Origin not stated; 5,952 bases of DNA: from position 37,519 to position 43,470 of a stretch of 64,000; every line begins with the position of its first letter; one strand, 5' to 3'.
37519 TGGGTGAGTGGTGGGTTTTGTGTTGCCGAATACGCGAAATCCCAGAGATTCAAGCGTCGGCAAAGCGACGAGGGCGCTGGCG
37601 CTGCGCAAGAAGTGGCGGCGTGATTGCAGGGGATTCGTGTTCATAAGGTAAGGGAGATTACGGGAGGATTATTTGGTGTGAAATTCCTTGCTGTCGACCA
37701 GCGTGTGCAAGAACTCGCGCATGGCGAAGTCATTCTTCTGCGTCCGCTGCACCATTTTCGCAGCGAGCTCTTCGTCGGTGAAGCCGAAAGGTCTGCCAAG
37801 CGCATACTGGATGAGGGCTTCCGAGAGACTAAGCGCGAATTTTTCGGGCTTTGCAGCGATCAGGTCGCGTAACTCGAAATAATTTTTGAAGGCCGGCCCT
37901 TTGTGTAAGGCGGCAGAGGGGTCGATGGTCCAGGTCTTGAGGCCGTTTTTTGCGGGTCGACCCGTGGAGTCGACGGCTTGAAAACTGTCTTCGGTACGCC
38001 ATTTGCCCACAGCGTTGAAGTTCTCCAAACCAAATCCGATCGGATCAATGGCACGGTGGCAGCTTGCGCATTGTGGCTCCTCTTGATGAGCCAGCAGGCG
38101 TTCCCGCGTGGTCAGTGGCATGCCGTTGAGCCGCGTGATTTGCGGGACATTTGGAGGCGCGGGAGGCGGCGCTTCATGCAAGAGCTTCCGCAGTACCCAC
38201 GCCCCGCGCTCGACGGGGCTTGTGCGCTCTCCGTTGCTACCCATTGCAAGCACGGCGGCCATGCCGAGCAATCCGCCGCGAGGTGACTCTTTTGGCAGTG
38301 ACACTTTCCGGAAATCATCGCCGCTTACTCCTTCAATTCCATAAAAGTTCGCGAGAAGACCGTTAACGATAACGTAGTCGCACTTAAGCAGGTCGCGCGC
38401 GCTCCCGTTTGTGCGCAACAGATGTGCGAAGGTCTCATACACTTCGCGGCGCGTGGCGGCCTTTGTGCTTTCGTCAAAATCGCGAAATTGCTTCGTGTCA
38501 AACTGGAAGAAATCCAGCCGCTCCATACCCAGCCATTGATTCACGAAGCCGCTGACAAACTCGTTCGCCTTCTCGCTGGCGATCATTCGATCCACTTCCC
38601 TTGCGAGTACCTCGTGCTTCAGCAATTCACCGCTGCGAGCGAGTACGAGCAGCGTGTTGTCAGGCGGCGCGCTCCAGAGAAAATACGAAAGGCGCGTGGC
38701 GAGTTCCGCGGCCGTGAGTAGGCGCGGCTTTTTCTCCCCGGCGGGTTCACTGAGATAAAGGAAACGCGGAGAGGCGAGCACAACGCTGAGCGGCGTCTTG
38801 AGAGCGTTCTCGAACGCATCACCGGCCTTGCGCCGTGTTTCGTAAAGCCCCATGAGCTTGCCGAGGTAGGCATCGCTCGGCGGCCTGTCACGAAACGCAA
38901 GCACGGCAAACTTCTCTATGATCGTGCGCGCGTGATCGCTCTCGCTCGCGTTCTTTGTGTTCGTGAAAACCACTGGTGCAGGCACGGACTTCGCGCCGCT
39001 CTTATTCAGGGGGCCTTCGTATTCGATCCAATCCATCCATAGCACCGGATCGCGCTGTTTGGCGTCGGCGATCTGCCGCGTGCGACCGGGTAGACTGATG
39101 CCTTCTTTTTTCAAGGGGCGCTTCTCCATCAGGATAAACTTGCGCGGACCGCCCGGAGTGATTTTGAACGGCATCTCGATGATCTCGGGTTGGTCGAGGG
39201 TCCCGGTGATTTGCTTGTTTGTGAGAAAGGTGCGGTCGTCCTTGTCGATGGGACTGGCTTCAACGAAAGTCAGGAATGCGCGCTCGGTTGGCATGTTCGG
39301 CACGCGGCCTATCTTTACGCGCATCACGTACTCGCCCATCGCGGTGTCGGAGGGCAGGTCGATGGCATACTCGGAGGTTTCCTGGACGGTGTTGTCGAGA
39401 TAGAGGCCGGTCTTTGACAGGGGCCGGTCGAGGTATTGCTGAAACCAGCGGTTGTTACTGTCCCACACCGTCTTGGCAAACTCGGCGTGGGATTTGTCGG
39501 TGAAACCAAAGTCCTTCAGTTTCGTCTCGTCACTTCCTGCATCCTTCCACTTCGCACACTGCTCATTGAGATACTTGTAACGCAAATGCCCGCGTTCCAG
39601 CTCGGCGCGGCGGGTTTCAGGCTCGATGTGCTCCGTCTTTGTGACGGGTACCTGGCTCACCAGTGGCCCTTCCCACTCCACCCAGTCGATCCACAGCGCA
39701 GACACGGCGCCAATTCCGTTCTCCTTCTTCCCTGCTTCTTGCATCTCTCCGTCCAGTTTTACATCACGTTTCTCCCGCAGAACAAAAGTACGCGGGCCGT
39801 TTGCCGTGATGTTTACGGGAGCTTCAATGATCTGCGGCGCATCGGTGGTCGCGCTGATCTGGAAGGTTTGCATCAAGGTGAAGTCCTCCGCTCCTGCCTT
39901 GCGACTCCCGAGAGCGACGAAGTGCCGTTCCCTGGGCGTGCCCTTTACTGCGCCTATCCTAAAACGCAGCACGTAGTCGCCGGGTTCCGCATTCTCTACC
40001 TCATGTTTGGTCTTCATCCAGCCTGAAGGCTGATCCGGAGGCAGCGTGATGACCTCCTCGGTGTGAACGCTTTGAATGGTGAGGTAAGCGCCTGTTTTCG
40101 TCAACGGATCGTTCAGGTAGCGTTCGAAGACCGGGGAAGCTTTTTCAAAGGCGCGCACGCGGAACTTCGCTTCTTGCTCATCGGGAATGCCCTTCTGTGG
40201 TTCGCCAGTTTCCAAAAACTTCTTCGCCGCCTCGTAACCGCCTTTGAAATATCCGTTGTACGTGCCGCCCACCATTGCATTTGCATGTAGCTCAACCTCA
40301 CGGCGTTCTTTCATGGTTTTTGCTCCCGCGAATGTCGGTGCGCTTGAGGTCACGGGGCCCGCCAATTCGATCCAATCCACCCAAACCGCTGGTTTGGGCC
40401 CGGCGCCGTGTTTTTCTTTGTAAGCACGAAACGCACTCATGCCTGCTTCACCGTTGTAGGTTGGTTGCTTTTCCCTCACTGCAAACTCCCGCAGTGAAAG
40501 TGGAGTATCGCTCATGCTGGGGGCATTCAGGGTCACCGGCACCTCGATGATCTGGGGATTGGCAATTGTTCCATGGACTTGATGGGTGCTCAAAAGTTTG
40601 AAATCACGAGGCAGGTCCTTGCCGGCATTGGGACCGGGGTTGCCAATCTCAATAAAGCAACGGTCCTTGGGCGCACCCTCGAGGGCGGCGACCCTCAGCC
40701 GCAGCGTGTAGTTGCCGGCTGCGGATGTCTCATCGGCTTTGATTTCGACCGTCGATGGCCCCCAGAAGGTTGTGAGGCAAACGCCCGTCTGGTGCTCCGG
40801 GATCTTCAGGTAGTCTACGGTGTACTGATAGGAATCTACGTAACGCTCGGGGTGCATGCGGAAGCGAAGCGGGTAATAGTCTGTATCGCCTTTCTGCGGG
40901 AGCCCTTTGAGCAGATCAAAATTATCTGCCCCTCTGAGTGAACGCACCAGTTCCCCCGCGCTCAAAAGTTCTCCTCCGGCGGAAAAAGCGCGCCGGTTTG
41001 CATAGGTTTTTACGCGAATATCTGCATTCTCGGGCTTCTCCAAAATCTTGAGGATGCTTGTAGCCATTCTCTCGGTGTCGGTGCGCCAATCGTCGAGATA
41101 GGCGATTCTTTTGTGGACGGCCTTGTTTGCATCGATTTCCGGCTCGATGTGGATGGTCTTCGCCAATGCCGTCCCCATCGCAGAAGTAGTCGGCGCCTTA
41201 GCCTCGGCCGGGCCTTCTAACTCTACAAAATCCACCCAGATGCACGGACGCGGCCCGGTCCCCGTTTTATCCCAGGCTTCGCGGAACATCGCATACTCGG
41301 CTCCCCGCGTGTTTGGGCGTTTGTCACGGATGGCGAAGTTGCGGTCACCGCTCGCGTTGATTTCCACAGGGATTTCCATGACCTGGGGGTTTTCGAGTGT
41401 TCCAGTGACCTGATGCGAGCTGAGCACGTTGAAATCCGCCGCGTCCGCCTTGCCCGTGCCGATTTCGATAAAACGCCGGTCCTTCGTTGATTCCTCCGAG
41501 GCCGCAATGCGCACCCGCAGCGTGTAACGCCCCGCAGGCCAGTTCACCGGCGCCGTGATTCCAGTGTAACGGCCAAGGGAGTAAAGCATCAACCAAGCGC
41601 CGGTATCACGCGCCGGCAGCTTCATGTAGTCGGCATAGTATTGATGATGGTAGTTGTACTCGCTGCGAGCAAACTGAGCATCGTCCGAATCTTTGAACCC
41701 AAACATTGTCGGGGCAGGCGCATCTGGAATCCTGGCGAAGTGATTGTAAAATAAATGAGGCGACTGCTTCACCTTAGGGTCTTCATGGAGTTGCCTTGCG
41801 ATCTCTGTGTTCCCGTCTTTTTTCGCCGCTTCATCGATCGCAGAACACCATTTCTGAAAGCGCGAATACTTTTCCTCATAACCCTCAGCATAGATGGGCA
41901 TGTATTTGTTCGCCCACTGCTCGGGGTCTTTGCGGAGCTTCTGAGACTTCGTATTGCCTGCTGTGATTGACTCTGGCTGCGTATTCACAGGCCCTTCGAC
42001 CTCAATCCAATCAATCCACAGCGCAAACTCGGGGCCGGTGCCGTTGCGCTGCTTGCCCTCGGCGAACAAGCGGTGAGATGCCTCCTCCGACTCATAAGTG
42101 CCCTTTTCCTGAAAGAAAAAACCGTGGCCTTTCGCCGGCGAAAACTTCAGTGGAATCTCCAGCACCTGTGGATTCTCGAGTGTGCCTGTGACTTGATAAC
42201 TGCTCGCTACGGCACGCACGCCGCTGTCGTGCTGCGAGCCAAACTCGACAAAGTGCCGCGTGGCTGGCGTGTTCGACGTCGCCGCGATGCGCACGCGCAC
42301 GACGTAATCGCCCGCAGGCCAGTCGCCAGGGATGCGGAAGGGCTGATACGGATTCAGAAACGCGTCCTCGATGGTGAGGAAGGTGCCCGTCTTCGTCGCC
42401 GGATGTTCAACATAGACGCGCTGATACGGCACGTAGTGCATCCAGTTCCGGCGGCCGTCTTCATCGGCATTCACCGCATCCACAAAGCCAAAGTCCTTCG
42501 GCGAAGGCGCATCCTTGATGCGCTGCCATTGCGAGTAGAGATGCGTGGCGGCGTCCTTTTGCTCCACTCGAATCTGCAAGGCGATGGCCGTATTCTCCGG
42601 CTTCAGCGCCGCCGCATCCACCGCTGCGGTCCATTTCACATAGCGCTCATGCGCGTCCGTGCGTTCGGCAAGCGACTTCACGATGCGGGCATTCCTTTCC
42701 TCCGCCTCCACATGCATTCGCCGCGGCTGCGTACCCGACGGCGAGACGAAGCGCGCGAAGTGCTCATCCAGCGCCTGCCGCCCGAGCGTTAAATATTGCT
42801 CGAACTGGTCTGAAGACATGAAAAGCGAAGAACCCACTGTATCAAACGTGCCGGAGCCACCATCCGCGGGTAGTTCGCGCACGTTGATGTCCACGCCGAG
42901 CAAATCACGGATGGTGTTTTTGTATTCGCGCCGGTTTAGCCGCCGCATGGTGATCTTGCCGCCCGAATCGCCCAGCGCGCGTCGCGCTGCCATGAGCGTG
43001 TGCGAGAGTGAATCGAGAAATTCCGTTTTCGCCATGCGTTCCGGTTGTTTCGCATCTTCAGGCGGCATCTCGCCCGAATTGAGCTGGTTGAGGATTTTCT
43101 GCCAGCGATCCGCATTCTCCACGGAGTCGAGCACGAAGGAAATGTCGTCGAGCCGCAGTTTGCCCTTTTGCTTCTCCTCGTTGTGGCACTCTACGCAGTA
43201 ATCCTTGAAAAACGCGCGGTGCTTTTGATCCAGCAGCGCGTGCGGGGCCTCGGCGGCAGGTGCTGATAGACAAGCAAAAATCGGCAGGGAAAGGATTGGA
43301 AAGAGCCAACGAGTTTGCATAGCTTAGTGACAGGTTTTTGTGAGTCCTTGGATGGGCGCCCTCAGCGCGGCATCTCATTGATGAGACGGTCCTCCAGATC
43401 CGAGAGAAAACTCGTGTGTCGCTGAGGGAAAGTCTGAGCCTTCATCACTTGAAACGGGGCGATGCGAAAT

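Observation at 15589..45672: Five paralogous PVC-specific secreted cassettes in 30 kb: a candidate undescribed extracytoplasmic system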

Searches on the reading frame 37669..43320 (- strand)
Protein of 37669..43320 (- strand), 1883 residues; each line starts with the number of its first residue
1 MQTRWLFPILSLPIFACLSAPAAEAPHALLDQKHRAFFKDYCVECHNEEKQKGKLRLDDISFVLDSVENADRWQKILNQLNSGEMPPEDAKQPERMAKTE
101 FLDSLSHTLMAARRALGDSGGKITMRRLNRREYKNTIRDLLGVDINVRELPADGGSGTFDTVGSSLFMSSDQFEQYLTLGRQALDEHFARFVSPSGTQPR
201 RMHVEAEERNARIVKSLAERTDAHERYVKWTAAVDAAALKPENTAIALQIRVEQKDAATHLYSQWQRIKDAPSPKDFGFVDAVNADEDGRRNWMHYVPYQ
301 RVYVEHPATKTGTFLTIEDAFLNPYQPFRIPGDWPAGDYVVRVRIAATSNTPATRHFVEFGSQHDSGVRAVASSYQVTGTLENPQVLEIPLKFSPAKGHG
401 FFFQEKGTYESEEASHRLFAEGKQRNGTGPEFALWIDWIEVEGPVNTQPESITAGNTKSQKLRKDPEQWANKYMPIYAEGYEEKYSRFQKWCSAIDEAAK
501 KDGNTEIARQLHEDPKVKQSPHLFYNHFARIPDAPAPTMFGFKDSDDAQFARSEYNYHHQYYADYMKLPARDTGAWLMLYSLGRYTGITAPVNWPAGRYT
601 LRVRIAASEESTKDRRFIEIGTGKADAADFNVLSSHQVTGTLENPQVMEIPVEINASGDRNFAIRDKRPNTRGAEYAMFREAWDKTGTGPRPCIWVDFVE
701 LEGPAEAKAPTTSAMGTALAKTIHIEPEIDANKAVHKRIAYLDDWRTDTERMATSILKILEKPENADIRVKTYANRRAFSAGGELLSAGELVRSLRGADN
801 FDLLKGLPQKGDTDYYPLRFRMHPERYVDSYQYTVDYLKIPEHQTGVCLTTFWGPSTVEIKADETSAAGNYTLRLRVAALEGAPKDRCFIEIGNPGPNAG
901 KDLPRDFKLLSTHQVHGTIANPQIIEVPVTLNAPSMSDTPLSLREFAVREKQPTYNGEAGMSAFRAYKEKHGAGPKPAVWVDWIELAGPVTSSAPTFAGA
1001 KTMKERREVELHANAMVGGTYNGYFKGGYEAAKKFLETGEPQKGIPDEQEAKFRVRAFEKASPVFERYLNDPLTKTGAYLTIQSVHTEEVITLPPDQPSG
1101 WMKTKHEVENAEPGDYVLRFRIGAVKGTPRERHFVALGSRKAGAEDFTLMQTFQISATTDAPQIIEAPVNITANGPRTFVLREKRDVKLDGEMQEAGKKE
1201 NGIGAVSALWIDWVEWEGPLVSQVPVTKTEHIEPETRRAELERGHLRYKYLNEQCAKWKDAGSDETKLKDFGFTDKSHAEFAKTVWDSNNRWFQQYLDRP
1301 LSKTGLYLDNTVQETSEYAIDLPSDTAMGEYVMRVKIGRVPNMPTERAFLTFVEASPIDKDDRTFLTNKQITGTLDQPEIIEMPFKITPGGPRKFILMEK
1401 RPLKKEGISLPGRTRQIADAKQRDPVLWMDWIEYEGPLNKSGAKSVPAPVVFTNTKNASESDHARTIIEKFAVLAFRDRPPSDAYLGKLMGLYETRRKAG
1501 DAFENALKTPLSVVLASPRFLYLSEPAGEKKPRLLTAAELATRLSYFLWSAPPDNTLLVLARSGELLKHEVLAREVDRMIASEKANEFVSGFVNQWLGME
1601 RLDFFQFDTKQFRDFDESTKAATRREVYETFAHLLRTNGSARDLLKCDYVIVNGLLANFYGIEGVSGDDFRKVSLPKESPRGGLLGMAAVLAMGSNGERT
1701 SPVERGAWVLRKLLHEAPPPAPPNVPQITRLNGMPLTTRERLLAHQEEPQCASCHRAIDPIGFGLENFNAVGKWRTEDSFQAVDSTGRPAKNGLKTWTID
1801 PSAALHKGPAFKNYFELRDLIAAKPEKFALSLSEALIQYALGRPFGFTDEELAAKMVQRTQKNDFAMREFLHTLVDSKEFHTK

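Call 6: search_protein_families(library=pfam, proteins=[window:37669-43320:-], max_evalue=0.001)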
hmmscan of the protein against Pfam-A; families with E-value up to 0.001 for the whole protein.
window:37669-43320:- (1883 aa): 9 families
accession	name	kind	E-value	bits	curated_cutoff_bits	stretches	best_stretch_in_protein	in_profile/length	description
PF07631.16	PSD4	-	1e-39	136.4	23.3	1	1535-1662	1-128/128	Protein of unknown function (DUF1592)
PF07627.16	PSCyt3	-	6.3e-34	116.6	27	1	1681-1778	1-98/98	Protein of unknown function (DUF1588)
PF07626.16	PSD3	-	2.6e-22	79.5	23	1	126-188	1-64/65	Protein of unknown function (DUF1587)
PF07637.16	PSD5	-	1.4e-16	61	34.2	1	1464-1525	2-62/62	Protein of unknown function (DUF1595)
PF07624.16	PSD2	-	1.3e-15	57.4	25.8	1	1808-1880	2-74/74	Protein of unknown function (DUF1585)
PF07635.16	PSCyt1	-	3.9e-09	37.4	22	1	42-89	1-59/59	Planctomycete cytochrome C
PF20009.4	GEVED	-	8.5e-06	26.9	24.4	0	1293-1337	14-52/78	GEVED domain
PF13442.11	Cytochrome_CBB3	-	0.00018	22.2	27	0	35-90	7-53/68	Cytochrome C oxidase, cbb3-type, subunit III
PF03443.20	AA9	-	0.00022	21.6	27.8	0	1282-1336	92-147/207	Auxiliary Activity family 9 (formerly GH61)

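Call 27: search_protein_families(library=ncbifam, proteins=[window:37669-43320:-], max_evalue=0.001)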
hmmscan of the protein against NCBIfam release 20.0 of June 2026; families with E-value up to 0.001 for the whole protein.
window:37669-43320:- (1883 aa): 0 families

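Call 78: search_solved_structures(query=window:37669-43320:-, max_evalue=1, show_alignments=0)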
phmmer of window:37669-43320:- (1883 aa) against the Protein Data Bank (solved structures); distinct sequences matched with E-value up to 1: 0.

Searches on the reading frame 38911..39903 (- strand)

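Call 86: search_protein_families(library=pfam, proteins=[window:38911-39903:-], max_evalue=0.1)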
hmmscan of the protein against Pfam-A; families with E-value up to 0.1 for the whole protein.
window:38911-39903:- (331 aa): 1 family
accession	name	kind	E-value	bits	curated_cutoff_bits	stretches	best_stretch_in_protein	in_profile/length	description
PF03443.20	AA9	-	0.019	15.3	27.8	1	143-197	92-147/207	Auxiliary Activity family 9 (formerly GH61)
